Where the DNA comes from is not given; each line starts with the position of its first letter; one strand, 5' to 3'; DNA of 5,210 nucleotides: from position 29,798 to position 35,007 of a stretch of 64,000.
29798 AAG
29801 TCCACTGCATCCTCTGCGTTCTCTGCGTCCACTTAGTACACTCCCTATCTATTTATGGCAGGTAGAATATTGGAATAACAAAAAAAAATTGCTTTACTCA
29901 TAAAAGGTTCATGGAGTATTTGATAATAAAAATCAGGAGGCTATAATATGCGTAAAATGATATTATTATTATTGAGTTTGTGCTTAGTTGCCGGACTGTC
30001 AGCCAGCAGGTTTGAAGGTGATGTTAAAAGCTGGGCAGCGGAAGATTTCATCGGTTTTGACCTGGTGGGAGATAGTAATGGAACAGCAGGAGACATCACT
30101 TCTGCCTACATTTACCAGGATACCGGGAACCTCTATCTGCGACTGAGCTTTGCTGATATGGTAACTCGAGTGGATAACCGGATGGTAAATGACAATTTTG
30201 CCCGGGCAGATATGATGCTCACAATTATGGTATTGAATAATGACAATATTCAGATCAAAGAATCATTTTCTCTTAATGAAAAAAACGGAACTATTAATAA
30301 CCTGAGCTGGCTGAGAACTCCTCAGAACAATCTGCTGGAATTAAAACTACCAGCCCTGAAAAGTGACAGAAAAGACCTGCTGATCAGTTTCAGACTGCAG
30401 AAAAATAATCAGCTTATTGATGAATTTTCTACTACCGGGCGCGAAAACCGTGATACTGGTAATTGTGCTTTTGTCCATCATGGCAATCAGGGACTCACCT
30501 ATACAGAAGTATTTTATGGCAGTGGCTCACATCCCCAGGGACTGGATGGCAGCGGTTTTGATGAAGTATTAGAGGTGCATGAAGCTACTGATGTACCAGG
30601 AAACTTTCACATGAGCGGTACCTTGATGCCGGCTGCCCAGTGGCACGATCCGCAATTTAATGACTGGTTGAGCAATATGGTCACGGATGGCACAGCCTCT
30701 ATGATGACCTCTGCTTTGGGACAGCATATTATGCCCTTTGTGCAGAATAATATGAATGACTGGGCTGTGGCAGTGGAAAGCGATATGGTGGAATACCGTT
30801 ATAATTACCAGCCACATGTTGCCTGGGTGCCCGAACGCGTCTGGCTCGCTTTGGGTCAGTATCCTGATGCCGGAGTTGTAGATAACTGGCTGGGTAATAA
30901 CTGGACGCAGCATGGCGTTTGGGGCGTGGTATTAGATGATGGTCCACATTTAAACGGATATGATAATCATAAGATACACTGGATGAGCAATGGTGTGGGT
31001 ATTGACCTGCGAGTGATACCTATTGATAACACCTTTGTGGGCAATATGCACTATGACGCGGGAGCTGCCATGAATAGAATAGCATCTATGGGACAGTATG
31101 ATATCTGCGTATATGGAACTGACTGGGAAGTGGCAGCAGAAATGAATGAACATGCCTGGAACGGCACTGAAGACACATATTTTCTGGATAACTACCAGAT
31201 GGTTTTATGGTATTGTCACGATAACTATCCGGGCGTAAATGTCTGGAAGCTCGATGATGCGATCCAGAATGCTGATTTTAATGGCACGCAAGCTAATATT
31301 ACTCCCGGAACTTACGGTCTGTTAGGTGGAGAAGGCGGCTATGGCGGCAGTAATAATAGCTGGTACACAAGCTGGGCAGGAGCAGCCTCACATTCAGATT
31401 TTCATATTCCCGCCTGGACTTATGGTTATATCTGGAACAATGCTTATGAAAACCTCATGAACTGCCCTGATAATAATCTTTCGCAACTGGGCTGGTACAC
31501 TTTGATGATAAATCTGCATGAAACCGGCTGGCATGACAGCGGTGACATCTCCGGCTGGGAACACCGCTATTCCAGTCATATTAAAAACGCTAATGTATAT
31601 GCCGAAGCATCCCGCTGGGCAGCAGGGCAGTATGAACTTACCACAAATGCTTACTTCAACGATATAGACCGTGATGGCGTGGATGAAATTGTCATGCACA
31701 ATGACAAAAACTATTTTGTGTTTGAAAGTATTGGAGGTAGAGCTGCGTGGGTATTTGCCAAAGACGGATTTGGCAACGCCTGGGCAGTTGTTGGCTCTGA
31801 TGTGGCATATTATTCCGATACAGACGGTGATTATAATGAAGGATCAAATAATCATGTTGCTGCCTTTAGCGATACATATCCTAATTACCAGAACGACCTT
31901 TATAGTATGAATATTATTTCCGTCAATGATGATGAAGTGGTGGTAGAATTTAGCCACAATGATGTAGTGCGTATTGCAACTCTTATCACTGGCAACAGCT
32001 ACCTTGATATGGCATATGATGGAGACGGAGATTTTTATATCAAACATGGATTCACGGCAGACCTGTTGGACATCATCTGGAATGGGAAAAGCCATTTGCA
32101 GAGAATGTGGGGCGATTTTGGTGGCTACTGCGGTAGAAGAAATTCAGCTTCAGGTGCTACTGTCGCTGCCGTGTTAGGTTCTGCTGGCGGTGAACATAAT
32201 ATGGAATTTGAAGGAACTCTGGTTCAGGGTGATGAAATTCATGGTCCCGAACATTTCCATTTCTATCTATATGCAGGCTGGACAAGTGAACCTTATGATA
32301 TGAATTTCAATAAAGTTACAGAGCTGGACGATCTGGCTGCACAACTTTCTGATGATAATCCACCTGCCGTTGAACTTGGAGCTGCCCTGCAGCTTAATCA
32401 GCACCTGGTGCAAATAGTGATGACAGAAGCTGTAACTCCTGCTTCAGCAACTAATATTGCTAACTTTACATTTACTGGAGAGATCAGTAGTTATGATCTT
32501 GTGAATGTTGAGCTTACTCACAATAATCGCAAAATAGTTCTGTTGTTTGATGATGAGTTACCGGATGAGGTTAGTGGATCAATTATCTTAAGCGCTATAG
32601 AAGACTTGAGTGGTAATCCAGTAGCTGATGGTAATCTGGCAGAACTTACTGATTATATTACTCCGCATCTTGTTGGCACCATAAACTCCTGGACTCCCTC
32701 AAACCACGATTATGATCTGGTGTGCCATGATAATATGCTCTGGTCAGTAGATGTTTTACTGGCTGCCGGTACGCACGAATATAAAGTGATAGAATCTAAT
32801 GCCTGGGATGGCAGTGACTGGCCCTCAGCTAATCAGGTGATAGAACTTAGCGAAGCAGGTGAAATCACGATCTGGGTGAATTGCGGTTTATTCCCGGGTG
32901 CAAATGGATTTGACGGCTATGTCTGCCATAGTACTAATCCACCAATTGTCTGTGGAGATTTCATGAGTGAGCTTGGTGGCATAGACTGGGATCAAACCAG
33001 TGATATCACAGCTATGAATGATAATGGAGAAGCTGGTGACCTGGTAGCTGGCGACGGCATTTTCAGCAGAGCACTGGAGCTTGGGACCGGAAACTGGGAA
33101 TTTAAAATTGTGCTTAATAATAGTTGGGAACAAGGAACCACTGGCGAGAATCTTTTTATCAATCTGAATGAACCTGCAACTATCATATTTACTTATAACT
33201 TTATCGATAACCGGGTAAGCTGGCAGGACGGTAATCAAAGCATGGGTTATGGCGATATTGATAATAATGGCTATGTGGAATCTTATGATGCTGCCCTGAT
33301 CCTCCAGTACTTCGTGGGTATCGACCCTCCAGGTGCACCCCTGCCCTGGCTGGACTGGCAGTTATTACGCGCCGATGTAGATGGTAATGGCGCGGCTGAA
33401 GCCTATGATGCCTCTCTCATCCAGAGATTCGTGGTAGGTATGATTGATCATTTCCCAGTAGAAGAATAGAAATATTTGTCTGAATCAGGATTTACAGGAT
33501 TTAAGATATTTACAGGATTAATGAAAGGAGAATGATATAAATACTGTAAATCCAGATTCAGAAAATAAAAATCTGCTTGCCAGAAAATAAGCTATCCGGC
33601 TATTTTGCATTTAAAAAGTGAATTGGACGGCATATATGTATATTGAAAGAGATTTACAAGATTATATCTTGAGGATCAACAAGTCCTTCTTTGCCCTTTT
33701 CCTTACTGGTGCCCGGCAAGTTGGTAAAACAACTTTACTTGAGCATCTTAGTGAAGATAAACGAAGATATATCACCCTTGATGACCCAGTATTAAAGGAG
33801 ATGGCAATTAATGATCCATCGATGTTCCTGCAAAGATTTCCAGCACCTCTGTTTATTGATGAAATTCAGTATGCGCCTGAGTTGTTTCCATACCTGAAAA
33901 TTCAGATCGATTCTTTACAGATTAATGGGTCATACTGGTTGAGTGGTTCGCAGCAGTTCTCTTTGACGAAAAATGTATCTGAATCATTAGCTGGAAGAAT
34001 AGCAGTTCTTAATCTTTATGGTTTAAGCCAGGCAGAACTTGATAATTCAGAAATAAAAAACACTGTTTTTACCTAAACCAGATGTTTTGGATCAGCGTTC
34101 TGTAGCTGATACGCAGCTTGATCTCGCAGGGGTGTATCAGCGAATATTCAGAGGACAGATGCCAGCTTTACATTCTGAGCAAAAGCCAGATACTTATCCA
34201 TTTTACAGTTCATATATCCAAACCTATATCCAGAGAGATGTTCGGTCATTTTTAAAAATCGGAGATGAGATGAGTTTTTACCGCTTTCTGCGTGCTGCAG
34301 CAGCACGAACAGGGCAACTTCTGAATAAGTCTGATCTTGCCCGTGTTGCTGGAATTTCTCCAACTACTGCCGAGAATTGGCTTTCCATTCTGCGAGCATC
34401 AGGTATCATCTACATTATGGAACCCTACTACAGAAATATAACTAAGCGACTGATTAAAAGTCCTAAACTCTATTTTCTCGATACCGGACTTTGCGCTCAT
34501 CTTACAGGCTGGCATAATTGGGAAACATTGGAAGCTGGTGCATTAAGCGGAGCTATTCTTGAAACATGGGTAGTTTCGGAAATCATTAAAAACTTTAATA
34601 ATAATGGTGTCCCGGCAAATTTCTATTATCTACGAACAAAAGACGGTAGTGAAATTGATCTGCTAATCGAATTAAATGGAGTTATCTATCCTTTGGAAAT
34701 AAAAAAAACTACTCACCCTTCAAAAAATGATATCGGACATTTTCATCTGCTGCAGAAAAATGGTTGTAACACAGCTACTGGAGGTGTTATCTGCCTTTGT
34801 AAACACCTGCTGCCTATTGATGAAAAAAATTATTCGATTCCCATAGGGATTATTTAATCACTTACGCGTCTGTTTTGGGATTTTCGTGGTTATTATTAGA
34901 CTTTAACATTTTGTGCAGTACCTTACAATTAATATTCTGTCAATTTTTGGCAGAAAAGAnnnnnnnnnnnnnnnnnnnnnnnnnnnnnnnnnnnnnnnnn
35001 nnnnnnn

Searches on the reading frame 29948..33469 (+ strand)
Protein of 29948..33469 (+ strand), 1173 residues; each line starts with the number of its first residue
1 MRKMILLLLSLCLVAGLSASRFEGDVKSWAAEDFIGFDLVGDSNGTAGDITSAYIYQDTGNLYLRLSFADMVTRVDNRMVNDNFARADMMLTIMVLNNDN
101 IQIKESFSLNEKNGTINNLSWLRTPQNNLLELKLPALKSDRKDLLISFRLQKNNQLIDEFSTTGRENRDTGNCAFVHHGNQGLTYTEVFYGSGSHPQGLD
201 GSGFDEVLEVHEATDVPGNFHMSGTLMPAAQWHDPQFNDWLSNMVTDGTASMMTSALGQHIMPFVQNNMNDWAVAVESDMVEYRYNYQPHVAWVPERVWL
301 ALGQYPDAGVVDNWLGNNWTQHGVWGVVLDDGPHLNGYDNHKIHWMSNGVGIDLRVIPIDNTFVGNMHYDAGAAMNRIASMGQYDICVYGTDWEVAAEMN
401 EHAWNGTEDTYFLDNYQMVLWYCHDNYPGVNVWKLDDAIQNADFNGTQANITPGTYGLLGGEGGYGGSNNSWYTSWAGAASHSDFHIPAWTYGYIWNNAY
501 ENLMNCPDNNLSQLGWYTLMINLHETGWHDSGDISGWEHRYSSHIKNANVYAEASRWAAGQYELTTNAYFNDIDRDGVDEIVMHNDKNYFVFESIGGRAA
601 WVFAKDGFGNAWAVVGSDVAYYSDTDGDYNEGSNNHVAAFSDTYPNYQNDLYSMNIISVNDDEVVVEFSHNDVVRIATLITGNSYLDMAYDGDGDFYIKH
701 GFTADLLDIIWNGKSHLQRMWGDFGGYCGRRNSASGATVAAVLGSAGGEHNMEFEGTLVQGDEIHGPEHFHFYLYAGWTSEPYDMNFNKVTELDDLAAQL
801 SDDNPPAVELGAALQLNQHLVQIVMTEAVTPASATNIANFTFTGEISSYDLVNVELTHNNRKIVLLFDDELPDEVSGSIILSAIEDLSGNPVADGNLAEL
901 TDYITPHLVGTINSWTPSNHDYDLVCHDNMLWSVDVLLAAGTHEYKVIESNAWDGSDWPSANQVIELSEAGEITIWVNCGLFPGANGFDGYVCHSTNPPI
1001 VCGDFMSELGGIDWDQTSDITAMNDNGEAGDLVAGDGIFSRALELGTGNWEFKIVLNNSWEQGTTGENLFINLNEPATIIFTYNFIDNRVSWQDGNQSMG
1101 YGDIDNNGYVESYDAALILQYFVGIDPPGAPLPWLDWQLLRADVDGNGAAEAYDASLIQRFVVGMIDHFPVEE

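Call 9: search_protein_families(library=pfam, proteins=[window:29948-33469:+])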
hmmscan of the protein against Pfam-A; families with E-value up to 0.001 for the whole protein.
window:29948-33469:+ (1173 aa): 2 families
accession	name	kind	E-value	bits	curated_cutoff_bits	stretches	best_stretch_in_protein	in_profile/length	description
PF22058.2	X25_BaPul_like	-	2e-18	66.7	27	2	1001-1084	4-81/87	Pullulanase X25 domain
PF00404.24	Dockerin_1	-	2e-07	31.6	22.9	1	1101-1161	1-55/57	Dockerin type I domain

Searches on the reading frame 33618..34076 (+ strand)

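Call 10: search_protein_families(library=pfam, proteins=[window:33618-34076:+])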
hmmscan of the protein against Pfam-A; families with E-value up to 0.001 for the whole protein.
window:33618-34076:+ (152 aa): 1 family
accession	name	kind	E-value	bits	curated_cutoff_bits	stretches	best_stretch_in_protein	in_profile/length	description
PF13173.12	AAA_14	-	3.5e-27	95.4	27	1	26-141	4-128/129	AAA domain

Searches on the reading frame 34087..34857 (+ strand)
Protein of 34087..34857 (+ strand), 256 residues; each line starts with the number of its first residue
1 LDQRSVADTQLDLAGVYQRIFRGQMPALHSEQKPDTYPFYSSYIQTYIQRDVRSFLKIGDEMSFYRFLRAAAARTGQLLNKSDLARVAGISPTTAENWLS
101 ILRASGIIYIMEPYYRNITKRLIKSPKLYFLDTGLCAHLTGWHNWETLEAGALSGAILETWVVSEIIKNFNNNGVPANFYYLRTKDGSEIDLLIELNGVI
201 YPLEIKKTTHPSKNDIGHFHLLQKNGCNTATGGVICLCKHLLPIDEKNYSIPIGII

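Call 10: search_protein_families(library=pfam, proteins=[window:34087-34857:+])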
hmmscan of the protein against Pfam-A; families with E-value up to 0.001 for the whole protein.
window:34087-34857:+ (256 aa): 1 family
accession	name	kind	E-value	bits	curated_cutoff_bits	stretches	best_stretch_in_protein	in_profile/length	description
PF13635.12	DUF4143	-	1.2e-45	155.6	28.1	1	49-207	1-159/160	Domain of unknown function (DUF4143)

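Call 83: find_homologous_proteins(query=window:34087-34857:+, max_evalue=1e-30)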
Query window:34087-34857:+ (256 aa): 7769 proteins with E <= 1e-30 among 8000 candidates; the best 120 are listed.
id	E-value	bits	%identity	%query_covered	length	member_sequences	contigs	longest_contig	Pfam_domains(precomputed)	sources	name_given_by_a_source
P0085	1.1e-171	587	100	100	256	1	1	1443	PF13635.13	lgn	-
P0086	1.5e-159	547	93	100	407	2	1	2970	PF13173.13,PF13635.13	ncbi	-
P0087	4.9e-141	487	82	100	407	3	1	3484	PF13173.13,PF13635.13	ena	-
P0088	1.4e-134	465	78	100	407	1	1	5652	PF13173.13,PF13635.13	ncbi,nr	ncbi:MAG: ATP-binding protein [Candidatus Stygibacter frigidus]|nr:ATP-binding protein [Candidatus S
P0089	2.3e-133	461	77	100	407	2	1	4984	PF13173.13,PF13635.13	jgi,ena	-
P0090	2.1e-126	439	73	100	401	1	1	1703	PF13173.13,PF13635.13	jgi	jgi:predicted AAA+ superfamily ATPase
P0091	1.2e-120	420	70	100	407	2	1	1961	PF13173.13,PF13635.13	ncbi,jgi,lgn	-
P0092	2.0e-117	409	73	95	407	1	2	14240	PF13173.13,PF13635.13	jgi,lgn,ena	-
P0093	5.9e-95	336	59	99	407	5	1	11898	PF13173.13,PF13635.13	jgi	jgi:uncharacterized protein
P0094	1.3e-92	328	60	99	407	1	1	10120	PF13173.13,PF13635.13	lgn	-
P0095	1.9e-92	327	56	99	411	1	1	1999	PF13173.13,PF13635.13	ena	-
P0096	3.3e-92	327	60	96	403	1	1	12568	PF13173.13,PF13635.13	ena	-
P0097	5.4e-92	326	58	96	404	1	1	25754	PF13173.13,PF13635.13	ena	-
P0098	9.1e-92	325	59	96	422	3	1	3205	PF13173.13,PF13635.13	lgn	-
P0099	1.0e-91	325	57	100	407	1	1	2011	PF13173.13,PF13635.13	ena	-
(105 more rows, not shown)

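Call 84: find_encoding_contigs(protein=P0086, flank=10000, max_places=3)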
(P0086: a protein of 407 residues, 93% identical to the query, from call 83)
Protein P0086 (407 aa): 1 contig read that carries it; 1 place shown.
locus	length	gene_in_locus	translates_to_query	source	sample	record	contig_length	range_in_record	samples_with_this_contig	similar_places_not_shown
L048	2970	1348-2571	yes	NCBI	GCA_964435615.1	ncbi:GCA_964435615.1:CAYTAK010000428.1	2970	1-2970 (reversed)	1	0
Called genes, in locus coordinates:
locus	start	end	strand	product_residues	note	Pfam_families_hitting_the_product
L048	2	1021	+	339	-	?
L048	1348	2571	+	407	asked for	PF13173:AAA_14, PF13635:DUF4143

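Call 85: find_encoding_contigs(protein=P0092, flank=10000, max_places=3)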
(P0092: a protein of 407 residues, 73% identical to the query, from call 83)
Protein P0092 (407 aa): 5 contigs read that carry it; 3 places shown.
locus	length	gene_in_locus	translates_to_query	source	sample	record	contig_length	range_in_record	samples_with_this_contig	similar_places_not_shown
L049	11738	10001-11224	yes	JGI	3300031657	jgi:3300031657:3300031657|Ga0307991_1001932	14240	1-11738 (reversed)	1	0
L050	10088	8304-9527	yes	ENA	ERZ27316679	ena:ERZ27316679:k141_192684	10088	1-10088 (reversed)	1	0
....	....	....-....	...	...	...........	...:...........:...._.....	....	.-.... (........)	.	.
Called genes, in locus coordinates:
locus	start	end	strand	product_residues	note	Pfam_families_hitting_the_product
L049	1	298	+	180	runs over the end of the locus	PF00281:Ribosomal_L5, PF00673:Ribosomal_L5_C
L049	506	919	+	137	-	PF00410:Ribosomal_S8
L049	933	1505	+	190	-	PF00347:Ribosomal_L6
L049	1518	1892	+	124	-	PF00861:Ribosomal_L18p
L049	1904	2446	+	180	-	PF00333:Ribosomal_S5, PF03719:Ribosomal_S5_C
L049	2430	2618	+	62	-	PF00327:Ribosomal_L30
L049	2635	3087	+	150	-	PF00828:Ribosomal_L27A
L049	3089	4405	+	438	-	PF00344:SecY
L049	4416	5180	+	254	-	PF00557:Peptidase_M24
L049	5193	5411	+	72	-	PF01176:eIF-1a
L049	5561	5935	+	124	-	PF00416:Ribosomal_S13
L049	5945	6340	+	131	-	PF00411:Ribosomal_S11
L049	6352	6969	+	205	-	PF00163:Ribosomal_S4, PF01479:S4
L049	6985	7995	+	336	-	PF01193:RNA_pol_L, PF01000:RNA_pol_A_bac, PF03118:RNA_pol_A_CTD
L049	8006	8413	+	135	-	PF01196:Ribosomal_L17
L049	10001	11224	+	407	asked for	PF13173:AAA_14, PF13635:DUF4143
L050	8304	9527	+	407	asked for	PF13173:AAA_14, PF13635:DUF4143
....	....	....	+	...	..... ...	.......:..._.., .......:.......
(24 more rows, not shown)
